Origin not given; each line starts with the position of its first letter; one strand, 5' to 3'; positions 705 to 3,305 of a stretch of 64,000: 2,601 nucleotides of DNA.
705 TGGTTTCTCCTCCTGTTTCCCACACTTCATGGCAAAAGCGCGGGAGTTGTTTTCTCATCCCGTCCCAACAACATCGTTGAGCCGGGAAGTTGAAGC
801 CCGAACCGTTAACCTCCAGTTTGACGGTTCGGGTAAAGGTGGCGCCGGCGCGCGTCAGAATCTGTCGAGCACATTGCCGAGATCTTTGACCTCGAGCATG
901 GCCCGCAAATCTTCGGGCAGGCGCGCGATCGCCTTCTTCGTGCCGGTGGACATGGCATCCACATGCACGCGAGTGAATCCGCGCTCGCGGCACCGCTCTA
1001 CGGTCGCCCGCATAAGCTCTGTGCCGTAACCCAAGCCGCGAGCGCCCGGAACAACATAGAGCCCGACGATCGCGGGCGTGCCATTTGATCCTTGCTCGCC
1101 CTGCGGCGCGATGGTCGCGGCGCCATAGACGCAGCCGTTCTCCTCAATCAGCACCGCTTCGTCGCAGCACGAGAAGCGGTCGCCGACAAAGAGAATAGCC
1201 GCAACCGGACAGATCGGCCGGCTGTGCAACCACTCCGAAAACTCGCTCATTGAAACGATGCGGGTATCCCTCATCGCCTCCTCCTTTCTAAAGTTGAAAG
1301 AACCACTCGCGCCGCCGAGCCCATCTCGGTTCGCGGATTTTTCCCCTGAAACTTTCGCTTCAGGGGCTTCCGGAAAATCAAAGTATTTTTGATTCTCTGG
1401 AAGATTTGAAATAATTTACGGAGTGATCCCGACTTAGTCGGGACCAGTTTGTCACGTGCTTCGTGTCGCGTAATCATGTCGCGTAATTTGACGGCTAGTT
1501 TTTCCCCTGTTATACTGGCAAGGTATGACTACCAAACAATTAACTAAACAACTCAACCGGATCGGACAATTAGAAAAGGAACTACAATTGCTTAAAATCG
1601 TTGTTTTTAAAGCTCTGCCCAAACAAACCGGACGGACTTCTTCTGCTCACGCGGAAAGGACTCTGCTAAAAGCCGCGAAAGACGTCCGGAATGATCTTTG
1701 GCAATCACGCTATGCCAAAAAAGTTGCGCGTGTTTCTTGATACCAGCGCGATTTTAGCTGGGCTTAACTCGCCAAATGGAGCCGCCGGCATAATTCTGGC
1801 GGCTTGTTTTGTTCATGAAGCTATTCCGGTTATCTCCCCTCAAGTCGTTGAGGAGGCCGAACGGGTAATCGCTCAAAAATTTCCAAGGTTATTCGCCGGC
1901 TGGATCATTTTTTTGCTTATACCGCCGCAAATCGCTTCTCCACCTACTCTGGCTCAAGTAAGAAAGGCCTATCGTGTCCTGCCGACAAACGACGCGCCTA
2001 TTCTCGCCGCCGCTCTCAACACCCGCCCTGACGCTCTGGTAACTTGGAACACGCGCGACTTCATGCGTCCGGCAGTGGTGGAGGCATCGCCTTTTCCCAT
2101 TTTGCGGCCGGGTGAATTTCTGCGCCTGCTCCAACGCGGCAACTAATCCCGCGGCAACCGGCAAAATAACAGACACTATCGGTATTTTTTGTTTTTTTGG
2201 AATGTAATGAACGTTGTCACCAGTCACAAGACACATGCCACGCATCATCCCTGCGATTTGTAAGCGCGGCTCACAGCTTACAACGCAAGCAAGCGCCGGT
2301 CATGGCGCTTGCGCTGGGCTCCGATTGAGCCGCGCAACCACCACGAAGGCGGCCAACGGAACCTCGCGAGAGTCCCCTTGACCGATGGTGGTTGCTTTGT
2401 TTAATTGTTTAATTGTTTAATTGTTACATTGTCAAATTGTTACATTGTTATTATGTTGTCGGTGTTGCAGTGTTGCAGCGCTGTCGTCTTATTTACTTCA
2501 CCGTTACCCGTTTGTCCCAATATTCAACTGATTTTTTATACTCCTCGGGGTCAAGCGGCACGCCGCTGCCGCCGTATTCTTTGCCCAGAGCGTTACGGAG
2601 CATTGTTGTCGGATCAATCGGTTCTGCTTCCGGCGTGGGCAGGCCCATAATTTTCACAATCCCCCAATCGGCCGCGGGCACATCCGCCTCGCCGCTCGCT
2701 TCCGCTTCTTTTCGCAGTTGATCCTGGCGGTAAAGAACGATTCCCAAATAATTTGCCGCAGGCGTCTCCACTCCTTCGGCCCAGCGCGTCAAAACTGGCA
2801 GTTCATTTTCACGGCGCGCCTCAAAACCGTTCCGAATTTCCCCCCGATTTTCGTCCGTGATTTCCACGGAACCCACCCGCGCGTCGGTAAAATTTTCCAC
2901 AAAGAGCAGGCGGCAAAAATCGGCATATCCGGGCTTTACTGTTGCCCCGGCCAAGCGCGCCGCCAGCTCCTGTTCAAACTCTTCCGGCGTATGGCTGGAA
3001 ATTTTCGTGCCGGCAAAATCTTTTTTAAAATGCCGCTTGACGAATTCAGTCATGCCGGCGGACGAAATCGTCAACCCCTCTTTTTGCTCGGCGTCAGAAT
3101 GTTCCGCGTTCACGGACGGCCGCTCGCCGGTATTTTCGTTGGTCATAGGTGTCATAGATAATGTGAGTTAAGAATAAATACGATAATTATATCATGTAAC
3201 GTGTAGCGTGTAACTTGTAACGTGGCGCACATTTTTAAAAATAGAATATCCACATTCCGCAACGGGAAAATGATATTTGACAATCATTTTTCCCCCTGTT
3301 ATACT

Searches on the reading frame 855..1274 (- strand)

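Call 82: search_protein_families(library=pfam, proteins=[window:855-1274:-], max_evalue=0.00001)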
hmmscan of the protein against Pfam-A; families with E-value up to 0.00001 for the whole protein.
window:855-1274:- (139 aa): 2 families
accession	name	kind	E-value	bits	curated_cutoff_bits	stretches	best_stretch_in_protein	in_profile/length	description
PF00583.31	Acetyltransf_1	-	2.7e-13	50.6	20.7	1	39-116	34-108/116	Acetyltransferase (GNAT) family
PF13508.13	Acetyltransf_7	-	5.5e-07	30.3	27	1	41-105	6-67/84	Acetyltransferase (GNAT) domain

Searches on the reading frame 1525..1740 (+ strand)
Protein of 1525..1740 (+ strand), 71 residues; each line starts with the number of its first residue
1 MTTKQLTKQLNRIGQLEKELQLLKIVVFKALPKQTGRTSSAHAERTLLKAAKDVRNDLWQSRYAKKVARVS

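Call 8: search_protein_families(library=pfam, proteins=[window:1525-1740:+], max_evalue=1)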
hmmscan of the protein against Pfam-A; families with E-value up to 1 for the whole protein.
window:1525-1740:+ (71 aa): 1 family
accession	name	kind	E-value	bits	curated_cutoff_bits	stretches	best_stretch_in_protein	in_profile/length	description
PF00288.32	GHMP_kinases_N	-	0.18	12.5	22.3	1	14-57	15-53/87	GHMP kinases N terminal domain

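Call 9: search_protein_families(library=ncbifam, proteins=[window:1525-1740:+], max_evalue=1)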
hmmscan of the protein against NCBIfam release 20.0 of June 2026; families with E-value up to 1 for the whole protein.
window:1525-1740:+ (71 aa): 0 families

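Call 34: search_protein_families(library=phrogs, proteins=[window:1525-1740:+], max_evalue=0.1)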
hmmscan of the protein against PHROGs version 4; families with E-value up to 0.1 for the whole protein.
window:1525-1740:+ (71 aa): 0 families

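Call 69: search_protein_families(library=padloc, proteins=[window:1525-1740:+], max_evalue=0.01)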
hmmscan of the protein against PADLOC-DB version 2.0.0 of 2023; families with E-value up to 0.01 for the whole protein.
window:1525-1740:+ (71 aa): 0 families

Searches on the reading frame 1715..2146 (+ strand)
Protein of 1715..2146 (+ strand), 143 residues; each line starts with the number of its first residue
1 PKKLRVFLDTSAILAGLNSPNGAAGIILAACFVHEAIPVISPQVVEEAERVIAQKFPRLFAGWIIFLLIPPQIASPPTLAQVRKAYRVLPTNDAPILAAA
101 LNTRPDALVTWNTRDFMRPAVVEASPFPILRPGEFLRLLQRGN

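Call 8: search_protein_families(library=pfam, proteins=[window:1715-2146:+], max_evalue=1)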
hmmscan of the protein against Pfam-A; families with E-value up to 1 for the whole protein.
window:1715-2146:+ (143 aa): 2 families
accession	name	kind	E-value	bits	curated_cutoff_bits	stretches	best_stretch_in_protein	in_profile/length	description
PF13470.12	PIN_3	-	1.9e-10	42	27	1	5-114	1-115/115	PIN domain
PF01850.27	PIN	-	0.0045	18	23.6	1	6-111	1-110/120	PIN domain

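Call 9: search_protein_families(library=ncbifam, proteins=[window:1715-2146:+], max_evalue=1)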
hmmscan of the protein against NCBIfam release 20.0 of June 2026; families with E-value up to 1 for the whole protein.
window:1715-2146:+ (143 aa): 2 families
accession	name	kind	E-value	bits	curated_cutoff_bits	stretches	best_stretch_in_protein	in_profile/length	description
NF046100.1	RSP_2648_fam_PIN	equivalog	1.8e-05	24.7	170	1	80-123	73-116/177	RSP_2648 family PIN domain-containing protein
TIGR00305.1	TIGR00305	equivalog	5.1e-05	23.5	29.15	1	5-112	1-109/115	putative toxin-antitoxin system toxin component, PIN family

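Call 69: search_protein_families(library=padloc, proteins=[window:1715-2146:+], max_evalue=0.01)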
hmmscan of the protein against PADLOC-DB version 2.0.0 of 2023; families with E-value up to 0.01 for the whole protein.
window:1715-2146:+ (143 aa): 0 families

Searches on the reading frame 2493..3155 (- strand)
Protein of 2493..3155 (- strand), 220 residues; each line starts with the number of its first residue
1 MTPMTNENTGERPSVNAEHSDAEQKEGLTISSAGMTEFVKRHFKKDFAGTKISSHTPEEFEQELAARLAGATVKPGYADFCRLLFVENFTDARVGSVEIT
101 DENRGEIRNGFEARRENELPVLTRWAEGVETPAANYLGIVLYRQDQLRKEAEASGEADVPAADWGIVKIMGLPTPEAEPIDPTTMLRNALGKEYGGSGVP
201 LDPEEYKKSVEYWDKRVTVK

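Call 8: search_protein_families(library=pfam, proteins=[window:2493-3155:-], max_evalue=1)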
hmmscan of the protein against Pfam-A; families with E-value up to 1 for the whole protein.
window:2493-3155:- (220 aa): 1 family
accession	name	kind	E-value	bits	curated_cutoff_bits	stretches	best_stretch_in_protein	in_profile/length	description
PF11539.13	DUF3228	-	2.3e-57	194.1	25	1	35-218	3-193/194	Protein of unknown function (DUF3228)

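Call 9: search_protein_families(library=ncbifam, proteins=[window:2493-3155:-], max_evalue=1)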
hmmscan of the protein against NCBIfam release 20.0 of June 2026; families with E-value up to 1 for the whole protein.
window:2493-3155:- (220 aa): 0 families

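Call 69: search_protein_families(library=padloc, proteins=[window:2493-3155:-], max_evalue=0.01)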
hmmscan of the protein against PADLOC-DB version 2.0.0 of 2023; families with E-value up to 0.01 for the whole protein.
window:2493-3155:- (220 aa): 0 families
